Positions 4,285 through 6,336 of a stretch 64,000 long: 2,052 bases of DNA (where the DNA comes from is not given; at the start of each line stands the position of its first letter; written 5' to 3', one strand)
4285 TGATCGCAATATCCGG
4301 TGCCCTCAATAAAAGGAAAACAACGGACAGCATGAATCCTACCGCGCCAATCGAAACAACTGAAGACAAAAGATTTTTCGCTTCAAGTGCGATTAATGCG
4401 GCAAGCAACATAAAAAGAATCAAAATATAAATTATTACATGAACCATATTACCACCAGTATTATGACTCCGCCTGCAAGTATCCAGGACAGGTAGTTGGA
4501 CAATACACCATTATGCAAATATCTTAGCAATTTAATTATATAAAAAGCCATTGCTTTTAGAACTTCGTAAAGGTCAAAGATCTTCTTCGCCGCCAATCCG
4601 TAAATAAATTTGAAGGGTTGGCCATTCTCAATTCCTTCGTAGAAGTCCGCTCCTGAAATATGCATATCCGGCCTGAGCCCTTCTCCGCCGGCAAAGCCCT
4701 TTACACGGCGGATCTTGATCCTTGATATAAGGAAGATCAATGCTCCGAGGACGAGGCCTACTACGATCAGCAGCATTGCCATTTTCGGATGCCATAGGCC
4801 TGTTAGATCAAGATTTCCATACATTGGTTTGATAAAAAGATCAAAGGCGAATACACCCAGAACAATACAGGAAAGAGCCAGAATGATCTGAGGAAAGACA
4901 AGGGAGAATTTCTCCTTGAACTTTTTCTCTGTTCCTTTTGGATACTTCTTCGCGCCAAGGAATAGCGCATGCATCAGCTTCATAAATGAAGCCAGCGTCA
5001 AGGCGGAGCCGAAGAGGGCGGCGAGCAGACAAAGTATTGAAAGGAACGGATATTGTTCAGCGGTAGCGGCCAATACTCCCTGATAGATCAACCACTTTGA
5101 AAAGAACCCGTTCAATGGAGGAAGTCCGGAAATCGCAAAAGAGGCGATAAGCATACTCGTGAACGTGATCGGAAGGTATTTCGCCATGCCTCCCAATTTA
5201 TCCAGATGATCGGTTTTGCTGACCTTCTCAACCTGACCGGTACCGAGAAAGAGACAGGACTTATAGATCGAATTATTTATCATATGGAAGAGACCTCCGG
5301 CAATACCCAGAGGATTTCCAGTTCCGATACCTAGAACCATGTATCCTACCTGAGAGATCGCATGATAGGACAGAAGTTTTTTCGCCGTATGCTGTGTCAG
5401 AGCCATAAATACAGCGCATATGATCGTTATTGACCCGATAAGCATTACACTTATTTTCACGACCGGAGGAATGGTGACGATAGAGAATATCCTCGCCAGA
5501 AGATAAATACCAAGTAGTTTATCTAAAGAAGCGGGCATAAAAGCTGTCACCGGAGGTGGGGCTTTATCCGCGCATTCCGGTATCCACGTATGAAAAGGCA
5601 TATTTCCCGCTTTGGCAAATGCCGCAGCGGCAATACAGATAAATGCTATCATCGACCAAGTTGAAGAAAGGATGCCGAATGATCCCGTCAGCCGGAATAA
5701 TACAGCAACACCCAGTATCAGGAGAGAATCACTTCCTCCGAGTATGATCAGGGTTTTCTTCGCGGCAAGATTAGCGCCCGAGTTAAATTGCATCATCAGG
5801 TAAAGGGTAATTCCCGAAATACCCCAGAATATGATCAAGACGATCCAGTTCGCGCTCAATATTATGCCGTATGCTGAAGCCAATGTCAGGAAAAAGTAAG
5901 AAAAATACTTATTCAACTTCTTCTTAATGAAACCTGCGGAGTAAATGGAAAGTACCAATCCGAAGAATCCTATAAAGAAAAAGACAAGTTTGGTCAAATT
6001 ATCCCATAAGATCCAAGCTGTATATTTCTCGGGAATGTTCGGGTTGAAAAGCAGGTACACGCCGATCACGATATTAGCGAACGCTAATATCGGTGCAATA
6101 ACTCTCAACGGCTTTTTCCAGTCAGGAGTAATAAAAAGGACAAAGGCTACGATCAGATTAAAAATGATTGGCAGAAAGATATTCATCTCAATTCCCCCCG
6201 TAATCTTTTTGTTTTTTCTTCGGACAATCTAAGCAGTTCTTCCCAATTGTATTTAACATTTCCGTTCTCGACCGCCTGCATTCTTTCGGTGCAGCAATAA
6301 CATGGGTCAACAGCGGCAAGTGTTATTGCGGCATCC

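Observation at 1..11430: Mrp-linked group 4 [NiFe] hydrogenase operon headed by a HydB/HydG-like NAD(P)H module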

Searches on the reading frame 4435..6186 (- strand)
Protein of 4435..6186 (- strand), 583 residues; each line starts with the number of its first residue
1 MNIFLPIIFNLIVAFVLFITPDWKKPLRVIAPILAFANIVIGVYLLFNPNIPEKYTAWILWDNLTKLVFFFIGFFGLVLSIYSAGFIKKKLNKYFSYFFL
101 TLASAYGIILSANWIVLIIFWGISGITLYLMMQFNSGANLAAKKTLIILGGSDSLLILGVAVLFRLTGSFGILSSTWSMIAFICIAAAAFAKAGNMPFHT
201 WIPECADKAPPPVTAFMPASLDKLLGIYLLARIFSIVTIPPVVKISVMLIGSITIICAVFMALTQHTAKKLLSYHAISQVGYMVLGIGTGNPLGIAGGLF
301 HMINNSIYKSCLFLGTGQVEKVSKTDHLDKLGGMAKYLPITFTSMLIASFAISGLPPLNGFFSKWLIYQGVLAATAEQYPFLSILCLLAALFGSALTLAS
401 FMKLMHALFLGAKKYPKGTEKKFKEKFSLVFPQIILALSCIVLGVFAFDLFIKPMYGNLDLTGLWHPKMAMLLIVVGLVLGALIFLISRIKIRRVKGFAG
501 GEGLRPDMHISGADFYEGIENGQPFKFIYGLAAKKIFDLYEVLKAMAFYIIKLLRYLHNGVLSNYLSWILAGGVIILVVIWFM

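Call 7: search_protein_families(library=pfam, proteins=[window:4435-6186:-], max_evalue=0.01)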
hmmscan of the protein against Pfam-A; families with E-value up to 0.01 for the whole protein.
window:4435-6186:- (583 aa): 1 family
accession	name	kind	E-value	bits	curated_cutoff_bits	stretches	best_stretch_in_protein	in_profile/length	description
PF00361.26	Proton_antipo_M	-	8.4e-49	166.8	21.5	1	111-379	1-283/294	NADH:quinone oxidoreductase/Mrp antiporter, TM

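Call 27: search_protein_families(library=ncbifam, proteins=[window:4435-6186:-], max_evalue=0.00001)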
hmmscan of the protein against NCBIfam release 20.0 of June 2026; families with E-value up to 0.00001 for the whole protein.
window:4435-6186:- (583 aa): 68 families (the best 25 are shown)
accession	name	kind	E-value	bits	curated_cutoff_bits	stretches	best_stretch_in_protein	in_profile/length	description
NF006419.0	PRK08668.1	equivalog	4.1e-60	204.2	617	1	5-582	6-611/613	NADH dehydrogenase subunit M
NF005141.0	PRK06590.1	equivalog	8.5e-60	203.3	556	1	59-581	77-610/615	NADH-quinone oxidoreductase subunit L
NF006240.0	PRK08376.1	subfamily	4.1e-57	194.3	662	1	62-448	89-493/521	putative monovalent cation/H+ antiporter subunit D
TIGR01974.1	NDH_I_L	subfamily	1.2e-56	192.9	407.5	1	60-580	79-629/630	NADH-quinone oxidoreductase subunit L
NF009287.0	PRK12647.1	equivalog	4e-55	187.7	937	1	61-456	74-479/773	putative monovalent cation/H+ antiporter subunit A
NF009288.0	PRK12648.1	equivalog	4.9e-55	187.1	1104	1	61-466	74-489/954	monovalent cation/H+ antiporter subunit A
NF005097.0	PRK06525.1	equivalog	1.2e-54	185.8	430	1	59-447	72-475/480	hydrogenase 4 subunit D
NF009310.0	PRK12668.1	equivalog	6e-54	183.8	564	1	4-458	7-446/584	Na(+)/H(+) antiporter subunit D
NF005086.0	PRK06521.1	equivalog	1.3e-52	179.2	667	1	57-448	74-493/669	hydrogenase 4 subunit B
NF006418.0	PRK08667.1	equivalog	1.1e-51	176.1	794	1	59-529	73-564/644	hydrogenase membrane subunit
NF009289.0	PRK12649.1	equivalog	2.6e-51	174.9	1117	1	59-485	76-533/789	putative monovalent cation/H+ antiporter subunit A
NF004920.0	PRK06277.1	equivalog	1.2e-49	169.4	578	1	5-447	4-461/478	energy conserving hydrogenase EhbF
TIGR00940.1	2a6301s01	subfamily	2.2e-48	165.2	920.45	1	61-447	73-489/793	monovalent cation:proton antiporter subunit A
NF009285.0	PRK12645.1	equivalog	3.5e-48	164.4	1028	1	60-447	75-493/804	Na+/H+ antiporter subunit A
NF006241.0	PRK08377.1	equivalog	2.3e-44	152.2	645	1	63-448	78-464/494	NADH dehydrogenase subunit N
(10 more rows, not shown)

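Call 70: search_solved_structures(query=window:4435-6186:-, max_evalue=1e-25, show_alignments=1)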
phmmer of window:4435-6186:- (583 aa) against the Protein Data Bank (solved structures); distinct sequences matched with E-value up to 1e-25: 34.
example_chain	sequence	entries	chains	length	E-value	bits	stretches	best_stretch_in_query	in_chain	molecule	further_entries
8e9g_L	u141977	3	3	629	5.9e-39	137.7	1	63-575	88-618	NADH-quinone oxidoreductase, L subunit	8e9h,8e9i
6hum_F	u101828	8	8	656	2.8e-37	132.2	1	62-379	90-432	NADH dehydrogenase subunit 5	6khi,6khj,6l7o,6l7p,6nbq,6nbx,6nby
6z16_A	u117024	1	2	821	2e-35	126.1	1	49-446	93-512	Multisubunit Na+/H+ antiporter, A subunit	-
6cfw_H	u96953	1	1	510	2e-34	122.8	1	44-451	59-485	Monovalent cation/H+ antiporter subunit D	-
7qru_D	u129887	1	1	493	5.2e-34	121.4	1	4-451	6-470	Na+/H+ antiporter subunit D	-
4he8_L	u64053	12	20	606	3.7e-33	118.6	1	29-448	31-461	NADH-quinone oxidoreductase subunit 12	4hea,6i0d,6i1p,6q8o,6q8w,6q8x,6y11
7eu3_F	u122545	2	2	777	7.2e-33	117.6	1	60-385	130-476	NAD(P)H-quinone oxidoreductase subunit F | NADH-plastoquinone oxidoreductase subunit 5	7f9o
9grx_F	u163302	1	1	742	2e-32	116.2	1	59-367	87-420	NAD(P)H-quinone oxidoreductase subunit 5, chloroplastic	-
6u8y_X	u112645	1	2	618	3.3e-32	115.5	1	163-578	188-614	NADH dehydrogenase subunit M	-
7qru_A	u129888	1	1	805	5.1e-32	114.8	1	53-448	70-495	Na+/H+ antiporter subunit A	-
7d3u_A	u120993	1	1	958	9.3e-32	114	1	63-489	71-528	Monovalent Na+/H+ antiporter subunit A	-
7wff_F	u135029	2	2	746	4.2e-31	111.8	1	61-374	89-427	NAD(P)H-quinone oxidoreductase subunit 5, chloroplastic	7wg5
9iho_L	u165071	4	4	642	2.9e-30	109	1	71-452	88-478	NADH-ubiquinone oxidoreductase chain 5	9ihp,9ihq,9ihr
7zm7_5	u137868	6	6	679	4.7e-30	108.3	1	60-418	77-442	NADH-ubiquinone oxidoreductase chain 5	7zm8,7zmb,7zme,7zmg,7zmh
6u8y_H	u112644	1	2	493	3.3e-29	105.5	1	71-447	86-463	NADH dehydrogenase subunit N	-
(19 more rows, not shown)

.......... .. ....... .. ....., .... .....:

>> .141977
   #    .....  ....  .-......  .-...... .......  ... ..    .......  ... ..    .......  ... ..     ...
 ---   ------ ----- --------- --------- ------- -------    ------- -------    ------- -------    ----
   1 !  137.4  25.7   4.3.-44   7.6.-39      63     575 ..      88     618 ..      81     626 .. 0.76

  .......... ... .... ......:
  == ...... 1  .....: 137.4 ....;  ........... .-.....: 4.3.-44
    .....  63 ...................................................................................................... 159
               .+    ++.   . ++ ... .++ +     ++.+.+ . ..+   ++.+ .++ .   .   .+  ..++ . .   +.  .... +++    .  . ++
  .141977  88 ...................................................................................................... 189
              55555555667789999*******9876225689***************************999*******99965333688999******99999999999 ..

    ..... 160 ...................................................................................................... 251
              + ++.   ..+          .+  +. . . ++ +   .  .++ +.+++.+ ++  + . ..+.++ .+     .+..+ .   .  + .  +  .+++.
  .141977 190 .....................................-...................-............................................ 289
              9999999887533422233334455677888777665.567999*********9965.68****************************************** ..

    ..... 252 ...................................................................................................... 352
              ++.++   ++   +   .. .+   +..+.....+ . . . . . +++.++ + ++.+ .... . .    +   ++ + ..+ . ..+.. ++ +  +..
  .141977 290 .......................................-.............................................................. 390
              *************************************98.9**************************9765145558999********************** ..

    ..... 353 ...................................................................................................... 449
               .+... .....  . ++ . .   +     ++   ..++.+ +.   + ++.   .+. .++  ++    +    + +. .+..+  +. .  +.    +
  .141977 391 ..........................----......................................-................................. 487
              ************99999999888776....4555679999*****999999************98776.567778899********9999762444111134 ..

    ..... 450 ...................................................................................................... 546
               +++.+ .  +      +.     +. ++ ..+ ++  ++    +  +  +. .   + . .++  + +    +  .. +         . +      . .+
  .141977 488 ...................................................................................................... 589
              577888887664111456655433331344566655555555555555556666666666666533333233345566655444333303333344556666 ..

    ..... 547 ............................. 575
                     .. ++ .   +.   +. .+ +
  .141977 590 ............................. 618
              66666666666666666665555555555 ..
